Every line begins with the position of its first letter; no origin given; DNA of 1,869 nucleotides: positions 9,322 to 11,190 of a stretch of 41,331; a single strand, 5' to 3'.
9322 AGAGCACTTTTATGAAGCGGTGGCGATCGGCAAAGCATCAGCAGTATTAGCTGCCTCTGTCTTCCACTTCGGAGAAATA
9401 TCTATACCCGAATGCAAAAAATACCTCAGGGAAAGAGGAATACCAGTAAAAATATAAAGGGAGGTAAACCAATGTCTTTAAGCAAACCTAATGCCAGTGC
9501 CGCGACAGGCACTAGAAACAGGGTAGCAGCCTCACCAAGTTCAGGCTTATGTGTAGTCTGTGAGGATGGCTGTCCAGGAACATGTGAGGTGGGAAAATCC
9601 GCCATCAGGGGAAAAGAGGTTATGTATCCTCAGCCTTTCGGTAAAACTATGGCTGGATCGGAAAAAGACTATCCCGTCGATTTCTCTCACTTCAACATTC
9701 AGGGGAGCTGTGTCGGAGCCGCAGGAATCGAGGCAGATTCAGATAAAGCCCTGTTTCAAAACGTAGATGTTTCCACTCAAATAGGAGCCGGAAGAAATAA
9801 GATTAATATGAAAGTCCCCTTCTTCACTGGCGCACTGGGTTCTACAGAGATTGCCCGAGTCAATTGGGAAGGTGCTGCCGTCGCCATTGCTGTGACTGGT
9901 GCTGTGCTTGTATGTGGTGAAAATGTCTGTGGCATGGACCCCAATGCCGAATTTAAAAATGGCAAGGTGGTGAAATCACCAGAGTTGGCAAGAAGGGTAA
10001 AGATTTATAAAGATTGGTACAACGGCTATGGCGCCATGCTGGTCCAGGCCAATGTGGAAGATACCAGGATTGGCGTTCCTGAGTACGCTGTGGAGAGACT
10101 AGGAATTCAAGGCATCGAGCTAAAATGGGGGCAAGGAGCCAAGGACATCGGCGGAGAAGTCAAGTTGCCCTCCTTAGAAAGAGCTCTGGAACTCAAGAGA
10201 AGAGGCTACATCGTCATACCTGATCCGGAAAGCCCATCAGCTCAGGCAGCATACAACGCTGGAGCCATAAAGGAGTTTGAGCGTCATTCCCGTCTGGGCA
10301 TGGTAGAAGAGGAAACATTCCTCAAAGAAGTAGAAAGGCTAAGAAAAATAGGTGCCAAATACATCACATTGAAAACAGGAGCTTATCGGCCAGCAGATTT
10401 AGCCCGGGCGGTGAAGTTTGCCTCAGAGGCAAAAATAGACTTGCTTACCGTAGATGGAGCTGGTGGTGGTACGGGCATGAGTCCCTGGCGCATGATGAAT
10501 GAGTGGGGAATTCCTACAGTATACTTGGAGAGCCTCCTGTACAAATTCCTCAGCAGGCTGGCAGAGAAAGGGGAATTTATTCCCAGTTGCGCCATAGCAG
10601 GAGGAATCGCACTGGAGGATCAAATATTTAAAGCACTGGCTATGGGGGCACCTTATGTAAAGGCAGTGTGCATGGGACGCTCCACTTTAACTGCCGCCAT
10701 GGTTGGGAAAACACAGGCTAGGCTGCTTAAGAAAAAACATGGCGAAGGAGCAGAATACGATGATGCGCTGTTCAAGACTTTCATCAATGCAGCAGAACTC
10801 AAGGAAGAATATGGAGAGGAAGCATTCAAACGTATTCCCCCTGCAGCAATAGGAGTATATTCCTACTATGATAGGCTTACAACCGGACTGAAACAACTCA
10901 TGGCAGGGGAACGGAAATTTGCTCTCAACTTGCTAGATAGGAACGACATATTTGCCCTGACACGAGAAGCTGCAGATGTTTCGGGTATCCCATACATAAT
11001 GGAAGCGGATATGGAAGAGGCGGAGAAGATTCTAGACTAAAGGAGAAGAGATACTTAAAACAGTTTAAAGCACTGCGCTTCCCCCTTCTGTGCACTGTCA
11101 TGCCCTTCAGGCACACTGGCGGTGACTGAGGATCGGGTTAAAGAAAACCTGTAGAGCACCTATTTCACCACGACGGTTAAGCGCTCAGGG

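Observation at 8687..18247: Two hisF-then-FMN-domain gene pairs and a lone hisH interleaved with a split archaeal-type glutamate synthase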

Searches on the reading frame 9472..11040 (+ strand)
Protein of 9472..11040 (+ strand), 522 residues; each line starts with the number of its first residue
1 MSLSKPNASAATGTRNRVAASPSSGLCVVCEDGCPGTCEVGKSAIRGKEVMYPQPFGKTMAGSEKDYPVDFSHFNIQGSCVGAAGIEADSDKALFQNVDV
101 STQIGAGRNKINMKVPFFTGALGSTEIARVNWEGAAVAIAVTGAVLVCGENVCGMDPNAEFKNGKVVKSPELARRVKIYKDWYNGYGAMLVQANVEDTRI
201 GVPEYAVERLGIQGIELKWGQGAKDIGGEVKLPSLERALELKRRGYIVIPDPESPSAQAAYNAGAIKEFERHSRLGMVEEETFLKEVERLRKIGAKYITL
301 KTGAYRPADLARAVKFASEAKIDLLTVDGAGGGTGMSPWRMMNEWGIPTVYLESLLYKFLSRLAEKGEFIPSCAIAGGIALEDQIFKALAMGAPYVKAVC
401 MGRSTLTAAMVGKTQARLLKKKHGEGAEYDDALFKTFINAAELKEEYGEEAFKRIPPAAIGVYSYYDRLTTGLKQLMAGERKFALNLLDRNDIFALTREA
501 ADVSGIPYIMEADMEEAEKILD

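Call 3: search_protein_families(library=ncbifam, proteins=[window:9472-11040:+], max_evalue=0.00001)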
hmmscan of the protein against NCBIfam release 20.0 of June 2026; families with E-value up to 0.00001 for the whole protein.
window:9472-11040:+ (522 aa): 0 families

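Call 4: search_protein_families(library=pfam, proteins=[window:9472-11040:+], max_evalue=0.00001)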
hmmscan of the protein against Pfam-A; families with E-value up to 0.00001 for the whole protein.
window:9472-11040:+ (522 aa): 1 family
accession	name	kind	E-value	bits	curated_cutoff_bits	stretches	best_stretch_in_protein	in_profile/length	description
PF01645.23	Glu_synthase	-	7.2e-15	55.5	20.4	1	277-397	185-302/369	Conserved region in glutamate synthase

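Call 8: find_homologous_proteins(query=window:9472-11040:+, max_evalue=1e-10)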
Query window:9472-11040:+ (522 aa): 8000 proteins with E <= 1e-10 among 8000 candidates; the best 120 are listed.
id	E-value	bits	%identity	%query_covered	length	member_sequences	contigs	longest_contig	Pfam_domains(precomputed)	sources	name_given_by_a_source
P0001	0.0e+0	1172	100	100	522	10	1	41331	PF01645.24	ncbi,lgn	-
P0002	0.0e+0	1027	85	100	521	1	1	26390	PF01645.24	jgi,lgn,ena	-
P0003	0.0e+0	1010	84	100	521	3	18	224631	PF01645.24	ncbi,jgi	-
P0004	1.2e-297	1006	84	100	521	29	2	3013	PF01645.24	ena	-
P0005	2.2e-297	1005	84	100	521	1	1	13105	PF01645.24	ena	-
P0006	4.6e-296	1000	83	100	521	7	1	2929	PF01645.24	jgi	-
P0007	5.2e-296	1000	83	100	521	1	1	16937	PF01645.24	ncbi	-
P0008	6.8e-296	1000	83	100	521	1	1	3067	PF01645.24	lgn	-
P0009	1.2e-295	999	84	100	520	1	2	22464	PF01645.24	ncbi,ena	-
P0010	1.5e-295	999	83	100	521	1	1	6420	PF01645.24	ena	-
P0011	3.8e-295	997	83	100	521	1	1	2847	PF01645.24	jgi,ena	-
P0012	5.2e-295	997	83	100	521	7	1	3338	PF01645.24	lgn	-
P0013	5.3e-295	997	83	100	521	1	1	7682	PF01645.24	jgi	jgi:glutamate synthase domain-containing protein 2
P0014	6.2e-295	997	83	100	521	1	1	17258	PF01645.24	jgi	jgi:glutamate synthase (NADPH) GltB2 subunit (EC 1.4.1.13)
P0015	8.7e-295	996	83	100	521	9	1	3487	PF01645.24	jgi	-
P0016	1.4e-294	996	83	100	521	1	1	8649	PF01645.24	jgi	jgi:glutamate synthase domain-containing protein 2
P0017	1.8e-294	995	83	100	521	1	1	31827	PF01645.24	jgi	-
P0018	5.2e-294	994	83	100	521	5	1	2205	PF01645.24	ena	-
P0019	1.0e-291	986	82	100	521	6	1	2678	PF01645.24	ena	-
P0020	1.3e-290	982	81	100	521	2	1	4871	PF01645.24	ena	-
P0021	2.2e-290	982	81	100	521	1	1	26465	PF01645.24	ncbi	-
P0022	2.4e-290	982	82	100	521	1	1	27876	PF01645.24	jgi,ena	-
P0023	2.5e-290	981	82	100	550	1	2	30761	PF01645.24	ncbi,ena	-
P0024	4.1e-290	981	81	100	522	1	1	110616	PF01645.24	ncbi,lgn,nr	ncbi:MAG: FMN-binding glutamate synthase family protein [Chloroflexi bacterium]|nr:FMN-binding gluta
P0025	5.9e-290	980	81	100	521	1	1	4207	PF01645.24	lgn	-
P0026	7.3e-289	977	81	100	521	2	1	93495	PF01645.24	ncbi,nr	ncbi:MAG: FMN-binding glutamate synthase family protein [Dehalococcoidia bacterium]|nr:FMN-binding g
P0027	1.2e-288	976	80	100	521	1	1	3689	PF01645.24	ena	-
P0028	1.8e-288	975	82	100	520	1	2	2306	PF01645.24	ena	-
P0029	1.9e-288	975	81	100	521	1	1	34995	PF01645.24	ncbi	-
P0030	3.8e-288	974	80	100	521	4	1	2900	PF01645.24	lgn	-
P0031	7.1e-288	973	81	100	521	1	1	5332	PF01645.24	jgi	-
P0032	7.1e-288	973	81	100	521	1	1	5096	PF01645.24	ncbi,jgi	-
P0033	7.2e-288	973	80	100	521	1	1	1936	PF01645.24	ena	-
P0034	9.3e-288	973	81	100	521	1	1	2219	PF01645.24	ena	-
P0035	1.4e-287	972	80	100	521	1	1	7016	PF01645.24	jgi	jgi:glutamate synthase domain-containing protein 2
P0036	2.2e-287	972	80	100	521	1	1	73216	PF01645.24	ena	-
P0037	6.2e-287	970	80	100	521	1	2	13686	PF01645.24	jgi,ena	-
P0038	6.9e-287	970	80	100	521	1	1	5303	PF01645.24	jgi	jgi:glutamate synthase domain-containing protein 2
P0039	7.1e-287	970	80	100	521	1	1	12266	PF01645.24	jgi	-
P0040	1.1e-286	969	80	100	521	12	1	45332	PF01645.24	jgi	jgi:glutamate synthase domain-containing protein 2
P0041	1.1e-286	969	80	100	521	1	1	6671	PF01645.24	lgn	-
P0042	1.5e-286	969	79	100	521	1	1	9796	PF01645.24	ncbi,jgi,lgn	-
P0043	1.5e-286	969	80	100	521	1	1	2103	PF01645.24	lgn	-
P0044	2.0e-286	969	80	100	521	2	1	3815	PF01645.24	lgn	-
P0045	2.3e-286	968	79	100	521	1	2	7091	PF01645.24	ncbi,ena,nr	ncbi:FMN-binding glutamate synthase family protein [candidate division NPL-UPA2 bacterium]|nr:FMN-bi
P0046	2.4e-286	968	79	100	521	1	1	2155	PF01645.24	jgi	-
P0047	2.8e-286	968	80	100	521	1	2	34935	PF01645.24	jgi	jgi:glutamate synthase domain-containing protein 2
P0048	3.7e-286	968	80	100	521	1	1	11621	PF01645.24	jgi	jgi:glutamate synthase domain-containing protein 2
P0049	3.9e-286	968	80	100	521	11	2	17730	PF01645.24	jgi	-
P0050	5.0e-286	967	80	100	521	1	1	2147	PF01645.24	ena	-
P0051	5.1e-286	967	80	100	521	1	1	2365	PF01645.24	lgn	-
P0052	5.9e-286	967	80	100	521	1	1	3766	PF01645.24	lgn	-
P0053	6.2e-286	967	80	100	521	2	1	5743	PF01645.24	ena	-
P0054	6.8e-286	967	79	100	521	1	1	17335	PF01645.24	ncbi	ncbi:MAG: FMN-binding glutamate synthase family protein [Dehalococcoidales bacterium]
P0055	7.3e-286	967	79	100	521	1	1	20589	PF01645.24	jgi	jgi:glutamate synthase domain-containing protein 2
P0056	8.8e-286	966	80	100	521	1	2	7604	PF01645.24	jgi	-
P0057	9.1e-286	966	80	100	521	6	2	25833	PF01645.24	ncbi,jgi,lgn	-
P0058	1.8e-285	965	79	100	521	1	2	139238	PF01645.24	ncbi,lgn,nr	ncbi:MAG: FMN-binding glutamate synthase family protein [Actinomycetota bacterium]|nr:FMN-binding gl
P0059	2.1e-285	965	79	100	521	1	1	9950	PF01645.24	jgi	jgi:glutamate synthase domain-containing protein 2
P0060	2.1e-285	965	80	100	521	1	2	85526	PF01645.24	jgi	jgi:glutamate synthase domain-containing protein 2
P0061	2.3e-285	965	79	100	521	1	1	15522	PF01645.24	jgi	jgi:glutamate synthase domain-containing protein 2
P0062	2.5e-285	965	79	100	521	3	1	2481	PF01645.24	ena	-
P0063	3.2e-285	965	81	100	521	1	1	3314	PF01645.24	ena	-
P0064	5.6e-285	964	79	100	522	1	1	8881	PF01645.24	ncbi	-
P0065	5.7e-285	964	79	100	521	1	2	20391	PF01645.24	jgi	jgi:glutamate synthase domain-containing protein 2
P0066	6.7e-285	964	80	100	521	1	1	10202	PF01645.24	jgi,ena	-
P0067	7.4e-285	963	79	100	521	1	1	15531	PF01645.24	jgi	jgi:glutamate synthase domain-containing protein 2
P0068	8.2e-285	963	80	100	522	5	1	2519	PF01645.24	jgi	-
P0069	1.0e-284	963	80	100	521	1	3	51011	PF01645.24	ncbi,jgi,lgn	-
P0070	1.4e-284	963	79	100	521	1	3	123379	PF01645.24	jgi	jgi:glutamate synthase domain-containing protein 2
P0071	1.4e-284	963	79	100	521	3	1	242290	PF01645.24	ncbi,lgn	ncbi:MAG: FMN-binding glutamate synthase family protein [Dehalococcoidia bacterium]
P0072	2.3e-284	962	79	100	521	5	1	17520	PF01645.24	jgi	-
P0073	2.7e-284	962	79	100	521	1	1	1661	PF01645.24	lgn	-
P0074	3.3e-284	961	79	100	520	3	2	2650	PF01645.24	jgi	-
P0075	3.5e-284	961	79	100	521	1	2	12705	PF01645.24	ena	-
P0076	3.6e-284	961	79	100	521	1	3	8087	PF01645.24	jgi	jgi:glutamate synthase domain-containing protein 2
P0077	3.7e-284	961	79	100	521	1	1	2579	PF01645.24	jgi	jgi:glutamate synthase domain-containing protein 2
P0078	4.5e-284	961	79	100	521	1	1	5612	PF01645.24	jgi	-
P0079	4.9e-284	961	79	100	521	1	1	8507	PF01645.24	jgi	jgi:glutamate synthase domain-containing protein 2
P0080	6.3e-284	960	79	100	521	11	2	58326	PF01645.24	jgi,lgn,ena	-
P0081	6.3e-284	960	80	100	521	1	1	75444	PF01645.24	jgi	jgi:glutamate synthase domain-containing protein 2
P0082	7.0e-284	960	80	100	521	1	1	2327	PF01645.24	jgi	jgi:glutamate synthase domain-containing protein 2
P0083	7.9e-284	960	79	100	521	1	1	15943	PF01645.24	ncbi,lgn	ncbi:MAG: FMN-binding glutamate synthase family protein [Actinomycetota bacterium]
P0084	9.3e-284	960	79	100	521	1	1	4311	PF01645.24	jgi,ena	-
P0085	9.7e-284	960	79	100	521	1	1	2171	PF01645.24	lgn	-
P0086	1.4e-283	959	79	100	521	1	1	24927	PF01645.24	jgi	jgi:glutamate synthase domain-containing protein 2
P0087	1.4e-283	959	79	100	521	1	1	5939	PF01645.24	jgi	jgi:glutamate synthase domain-containing protein 2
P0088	1.6e-283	959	80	100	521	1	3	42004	PF01645.24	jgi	jgi:glutamate synthase domain-containing protein 2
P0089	1.7e-283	959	80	100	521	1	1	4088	PF01645.24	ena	-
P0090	1.7e-283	959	78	100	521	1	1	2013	PF01645.24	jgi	jgi:glutamate synthase domain-containing protein 2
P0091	1.8e-283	959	79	100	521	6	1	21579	PF01645.24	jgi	jgi:glutamate synthase domain-containing protein 2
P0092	2.0e-283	959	78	100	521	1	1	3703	PF01645.24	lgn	-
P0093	2.3e-283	959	80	100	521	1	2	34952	PF01645.24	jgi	jgi:glutamate synthase domain-containing protein 2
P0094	2.3e-283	958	79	100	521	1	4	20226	PF01645.24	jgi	jgi:glutamate synthase domain-containing protein 2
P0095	2.4e-283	958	79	100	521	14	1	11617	PF01645.24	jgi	jgi:glutamate synthase domain-containing protein 2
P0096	2.9e-283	958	79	100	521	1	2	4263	PF01645.24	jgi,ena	-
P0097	3.9e-283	958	79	100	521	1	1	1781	PF01645.24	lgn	-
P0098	3.9e-283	958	79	100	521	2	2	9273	PF01645.24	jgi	jgi:glutamate synthase domain-containing protein 2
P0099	4.1e-283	958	79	100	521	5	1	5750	PF01645.24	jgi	jgi:glutamate synthase domain-containing protein 2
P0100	4.2e-283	958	78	100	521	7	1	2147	PF01645.24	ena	-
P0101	4.3e-283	958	79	100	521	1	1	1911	PF01645.24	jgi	jgi:glutamate synthase domain-containing protein 2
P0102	4.3e-283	958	78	100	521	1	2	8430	PF01645.24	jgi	-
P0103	4.8e-283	957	79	100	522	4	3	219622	PF01645.24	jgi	jgi:glutamate synthase domain-containing protein 2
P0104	4.9e-283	957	79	100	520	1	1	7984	PF01645.24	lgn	-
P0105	5.3e-283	957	79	100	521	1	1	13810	PF01645.24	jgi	jgi:glutamate synthase domain-containing protein 2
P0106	5.6e-283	957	79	100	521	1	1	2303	PF01645.24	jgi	-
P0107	6.4e-283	957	79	100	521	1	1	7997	PF01645.24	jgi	-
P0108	6.5e-283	957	78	100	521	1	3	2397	PF01645.24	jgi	jgi:glutamate synthase domain-containing protein 2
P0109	7.5e-283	957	80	100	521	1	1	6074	PF01645.24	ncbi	-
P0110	8.0e-283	957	79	100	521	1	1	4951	PF01645.24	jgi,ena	-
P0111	9.1e-283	957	81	100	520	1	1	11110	PF01645.24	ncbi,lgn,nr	ncbi:MAG: FMN-binding glutamate synthase family protein [Dehalococcoidia bacterium]|nr:FMN-binding g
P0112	9.3e-283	956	79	100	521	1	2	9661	PF01645.24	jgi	jgi:glutamate synthase domain-containing protein 2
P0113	1.1e-282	956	78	100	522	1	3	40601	PF01645.24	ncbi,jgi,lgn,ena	-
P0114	1.4e-282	956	79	100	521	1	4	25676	PF01645.24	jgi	jgi:glutamate synthase domain-containing protein 2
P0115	1.4e-282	956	78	100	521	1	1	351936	PF01645.24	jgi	-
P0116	1.8e-282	956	79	100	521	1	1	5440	PF01645.24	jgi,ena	-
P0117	1.9e-282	955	79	100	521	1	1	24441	PF01645.24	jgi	jgi:glutamate synthase domain-containing protein 2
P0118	2.1e-282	955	79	100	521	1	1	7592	PF01645.24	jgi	-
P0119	2.1e-282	955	79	100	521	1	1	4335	PF01645.24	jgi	jgi:hypothetical protein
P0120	2.2e-282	955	79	100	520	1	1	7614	PF01645.24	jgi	-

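Call 9: find_encoding_contigs(protein=P0058, flank=10000, max_places=2)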
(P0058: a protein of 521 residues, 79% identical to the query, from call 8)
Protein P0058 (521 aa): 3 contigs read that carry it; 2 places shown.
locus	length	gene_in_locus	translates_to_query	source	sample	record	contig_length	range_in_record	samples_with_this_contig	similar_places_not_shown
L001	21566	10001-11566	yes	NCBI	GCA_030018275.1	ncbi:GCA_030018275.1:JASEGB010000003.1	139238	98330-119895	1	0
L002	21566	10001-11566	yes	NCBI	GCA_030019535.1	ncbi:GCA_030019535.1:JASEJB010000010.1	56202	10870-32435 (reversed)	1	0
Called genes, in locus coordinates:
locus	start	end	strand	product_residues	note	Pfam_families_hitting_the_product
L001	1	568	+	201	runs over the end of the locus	PF18899:DUF5655 (faint)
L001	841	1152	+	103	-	PF01909:NTP_transf_2, PF18765:Polbeta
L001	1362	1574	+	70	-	-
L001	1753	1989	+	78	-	PF18929:DUF5678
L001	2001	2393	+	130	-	-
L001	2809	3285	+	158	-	PF01844:HNH, PF13395:HNH_4 (weak), PF14279:HNH_5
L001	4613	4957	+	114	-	PF11225:DUF3024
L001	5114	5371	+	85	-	PF01402:RHH_1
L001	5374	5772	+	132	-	PF13470:PIN_3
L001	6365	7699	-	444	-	PF03951:Gln-synt_N, PF00120:Gln-synt_C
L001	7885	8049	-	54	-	-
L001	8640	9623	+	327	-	PF08461:WHD_RNase_R, PF01995:NRD1_2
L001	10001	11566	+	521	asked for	PF01645:Glu_synthase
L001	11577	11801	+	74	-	PF00037:Fer4 (faint), PF25160:LdpA_Fe-S-bd (weak), PF12797:Fer4_2 (weak)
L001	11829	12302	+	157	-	PF01257:2Fe-2S_thioredx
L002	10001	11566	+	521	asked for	PF01645:Glu_synthase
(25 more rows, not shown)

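Call 10: find_encoding_contigs(protein=P0115, flank=10000, max_places=2)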
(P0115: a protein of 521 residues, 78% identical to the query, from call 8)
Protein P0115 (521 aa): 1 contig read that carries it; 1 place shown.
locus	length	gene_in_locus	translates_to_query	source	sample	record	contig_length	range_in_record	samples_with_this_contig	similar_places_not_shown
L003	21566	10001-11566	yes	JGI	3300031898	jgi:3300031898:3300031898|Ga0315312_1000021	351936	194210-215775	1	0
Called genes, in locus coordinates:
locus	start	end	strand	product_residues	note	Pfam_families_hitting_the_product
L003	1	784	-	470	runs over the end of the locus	PF20695:UbiD_N, PF01977:UbiD, PF20696:UbiD_C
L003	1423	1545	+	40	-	-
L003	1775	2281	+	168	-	PF22790:YkoP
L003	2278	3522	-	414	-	PF07690:MFS_1, PF13347:MFS_2, PF07690:MFS_1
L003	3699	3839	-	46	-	PF11295:DUF3096 (weak)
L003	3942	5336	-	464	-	PF00753:Lactamase_B, PF12706:Lactamase_B_2 (weak), PF16661:Lactamase_B_6 (weak), PF10996:Beta-Casp, PF07521:RMMBL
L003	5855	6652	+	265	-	PF00106:adh_short, PF08659:KR (weak), PF13561:adh_short_C2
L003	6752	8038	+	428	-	PF00579:tRNA-synt_1b, PF22421:SYY_C-terminal, PF01479:S4 (weak)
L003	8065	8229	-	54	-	-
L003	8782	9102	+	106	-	PF13247:Fer4_11, PF12838:Fer4_7 (faint), PF13187:Fer4_9 (faint)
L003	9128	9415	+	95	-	-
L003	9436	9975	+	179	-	PF07992:Pyr_redox_2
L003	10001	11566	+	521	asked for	PF01645:Glu_synthase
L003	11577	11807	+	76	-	-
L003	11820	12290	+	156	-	PF01257:2Fe-2S_thioredx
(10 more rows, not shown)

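Call 11: find_encoding_contigs(protein=P0001, flank=10000, max_places=3)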
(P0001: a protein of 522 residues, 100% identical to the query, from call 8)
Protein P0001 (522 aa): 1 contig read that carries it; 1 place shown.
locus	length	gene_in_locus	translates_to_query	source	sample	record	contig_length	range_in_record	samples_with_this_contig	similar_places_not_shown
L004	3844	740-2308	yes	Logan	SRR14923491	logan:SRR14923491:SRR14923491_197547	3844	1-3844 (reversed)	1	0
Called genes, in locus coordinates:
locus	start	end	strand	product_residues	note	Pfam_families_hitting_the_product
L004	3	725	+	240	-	?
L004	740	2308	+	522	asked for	PF01645:Glu_synthase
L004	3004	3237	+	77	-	PF12838:Fer4_7 (faint), PF13247:Fer4_11, PF00037:Fer4, PF12837:Fer4_6, PF13237:Fer4_10 (weak), PF14697:Fer4_21 (faint), PF13187:Fer4_9 (weak)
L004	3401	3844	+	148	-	?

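Call 13: find_related_loci(query=window:9472-11040:+, collection=genome_contigs, flank=10000)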
Query window:9472-11040:+ (522 aa) in genome_contigs; peptide patterns used: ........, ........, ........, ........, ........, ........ (x = any residue, [..] = any of these).
600 stretches matched a pattern (row limit reached: there are more); 593 encode a relative of the query (tblastn E <= 1e-3); the best 80 are kept; 80 distinct loci.
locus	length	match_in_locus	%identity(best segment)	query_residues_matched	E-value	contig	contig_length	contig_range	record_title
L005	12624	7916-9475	84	1-521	0e+0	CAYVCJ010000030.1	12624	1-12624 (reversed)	MAG TPA_asm: uncultured Dehalococcoidales bacterium isolate binchicken_co262_64 genome assembly, contig: NODE_5623_lengt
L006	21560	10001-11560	79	1-521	0e+0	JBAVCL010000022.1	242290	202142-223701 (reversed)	MAG: Dehalococcoidia bacterium isolate MFD04490_ilm_asm_bin16 k127_42553, whole genome shotgun sequence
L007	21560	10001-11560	80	1-521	0e+0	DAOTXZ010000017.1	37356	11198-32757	MAG TPA_asm: Dehalococcoidia bacterium isolate H23_298 k115_146773, whole genome shotgun sequence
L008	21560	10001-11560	80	1-521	0e+0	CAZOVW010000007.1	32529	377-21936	MAG TPA_asm: uncultured Dehalococcoidales bacterium isolate binchicken_co318_153 genome assembly, contig: NODE_464_lengt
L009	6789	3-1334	95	78-521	0e+0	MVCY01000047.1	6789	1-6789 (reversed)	MAG: Candidatus Latescibacteria bacterium 4484_181 ex4484_181_scaffold_17429, whole genome shotgun sequence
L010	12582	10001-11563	77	1-521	0e+0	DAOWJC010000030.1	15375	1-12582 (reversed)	MAG TPA_asm: Dehalococcoidia bacterium isolate CSMAG_2059 CSMAG_2059_k141_471509_length_15375_cov_56.6436, whole genome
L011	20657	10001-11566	78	1-521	0e+0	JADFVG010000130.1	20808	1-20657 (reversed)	MAG: Chloroflexota bacterium isolate C2.bin.45 k83_1440952, whole genome shotgun sequence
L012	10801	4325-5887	77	1-521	0e+0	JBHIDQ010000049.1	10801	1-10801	MAG: Dehalococcoidales bacterium isolate b3.sp3_bin.43 NODE_2019_length_10801_cov_18.058068, whole genome shotgun sequen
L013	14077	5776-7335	75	1-521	0e+0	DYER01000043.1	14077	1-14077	MAG TPA_asm: Ammonifex sp. isolate Tomsk_66_11 Tomsk_k141_30716, whole genome shotgun sequence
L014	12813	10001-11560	74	1-521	0e+0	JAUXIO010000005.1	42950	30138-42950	MAG: Dehalococcoidia bacterium isolate CSMAG_2983 CSMAG_2983_k119_151475_length_42950_cov_9.1652, whole genome shotgun s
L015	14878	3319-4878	75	1-521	0e+0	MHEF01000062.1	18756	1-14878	MAG: Nitrospirae bacterium RBG_13_39_12 RBG_13_scaffold_1990, whole genome shotgun sequence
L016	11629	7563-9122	75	1-521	0e+0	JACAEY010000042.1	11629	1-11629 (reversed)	MAG: Nitrospirae bacterium isolate L.E.D.9 k119_323163, whole genome shotgun sequence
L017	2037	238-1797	74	1-521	0e+0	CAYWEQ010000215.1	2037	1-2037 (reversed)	MAG TPA_asm: uncultured Rikenellaceae bacterium isolate SRP080215_co1_37 genome assembly, contig: NODE_170373_length_203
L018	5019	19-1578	73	1-521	0e+0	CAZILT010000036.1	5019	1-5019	MAG TPA_asm: uncultured Dehalococcoidales bacterium isolate SRP067234_co1_69 genome assembly, contig: k99_777754, whole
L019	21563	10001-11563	74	1-521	0e+0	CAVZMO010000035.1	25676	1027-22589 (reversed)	MAG: Thermodesulfovibrionales bacterium isolate MFD04408.bin.2.178 genome assembly, contig: contig_28881, whole genome s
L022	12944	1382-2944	69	1-521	0e+0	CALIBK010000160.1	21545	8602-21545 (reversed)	MAG: uncultured bacterium isolate S1_Bin_MAXBIN__233_1 genome assembly, contig: c_000001236781, whole genome shotgun seq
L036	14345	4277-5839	67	1-521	0e+0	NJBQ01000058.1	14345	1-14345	MAG: Candidatus Aerophobetes bacterium Ae_b3a 3574, whole genome shotgun sequence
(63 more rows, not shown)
